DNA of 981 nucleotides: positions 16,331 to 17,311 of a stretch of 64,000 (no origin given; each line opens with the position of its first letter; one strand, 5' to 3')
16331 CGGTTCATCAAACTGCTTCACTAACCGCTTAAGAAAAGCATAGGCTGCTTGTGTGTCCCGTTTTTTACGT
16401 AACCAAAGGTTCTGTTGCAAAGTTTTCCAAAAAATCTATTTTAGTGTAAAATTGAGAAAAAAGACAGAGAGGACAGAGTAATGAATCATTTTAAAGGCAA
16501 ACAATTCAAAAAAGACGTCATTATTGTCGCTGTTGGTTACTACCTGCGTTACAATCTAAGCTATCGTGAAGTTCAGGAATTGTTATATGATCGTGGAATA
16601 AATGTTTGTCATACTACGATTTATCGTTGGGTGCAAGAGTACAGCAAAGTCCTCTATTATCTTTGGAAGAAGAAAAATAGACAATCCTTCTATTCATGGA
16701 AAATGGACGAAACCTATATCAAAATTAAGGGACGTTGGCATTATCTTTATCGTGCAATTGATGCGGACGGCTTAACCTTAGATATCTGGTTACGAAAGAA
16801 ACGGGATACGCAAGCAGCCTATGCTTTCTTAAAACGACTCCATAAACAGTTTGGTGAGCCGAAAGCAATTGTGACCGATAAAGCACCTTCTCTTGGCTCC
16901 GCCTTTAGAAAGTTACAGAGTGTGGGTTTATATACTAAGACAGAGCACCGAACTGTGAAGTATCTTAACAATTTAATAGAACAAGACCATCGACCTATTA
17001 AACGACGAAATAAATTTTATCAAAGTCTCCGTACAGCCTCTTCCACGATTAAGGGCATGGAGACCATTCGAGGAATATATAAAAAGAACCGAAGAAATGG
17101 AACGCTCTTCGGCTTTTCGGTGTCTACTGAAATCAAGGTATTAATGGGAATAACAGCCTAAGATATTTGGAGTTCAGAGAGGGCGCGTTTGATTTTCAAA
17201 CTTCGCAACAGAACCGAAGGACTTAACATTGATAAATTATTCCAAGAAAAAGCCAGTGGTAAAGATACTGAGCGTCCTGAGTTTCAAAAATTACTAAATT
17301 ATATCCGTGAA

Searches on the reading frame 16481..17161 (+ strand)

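Call 92: search_protein_families(library=ncbifam, proteins=[window:16481-17161:+], max_evalue=0.001)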
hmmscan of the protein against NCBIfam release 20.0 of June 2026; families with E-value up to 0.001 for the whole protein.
window:16481-17161:+ (226 aa): 5 families
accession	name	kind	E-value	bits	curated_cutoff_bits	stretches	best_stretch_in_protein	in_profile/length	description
NF033587.1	transpos_IS6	equivalog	2.8e-76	255.8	125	1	4-201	1-202/202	IS6 family transposase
NF033517.1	transpos_IS66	equivalog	3e-06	26.6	180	1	23-120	101-203/387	IS66 family transposase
NF041731.2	transpos_ISH6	equivalog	7.5e-06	24.9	240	1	24-187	126-291/414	ISH6 family transposase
NF033577.2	transpos_IS481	equivalog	1.3e-05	24.9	224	1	20-141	70-203/284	IS481 family transposase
NF033516.0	transpos_IS3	equivalog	1.6e-05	24.3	160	1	25-209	149-360/369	IS3 family transposase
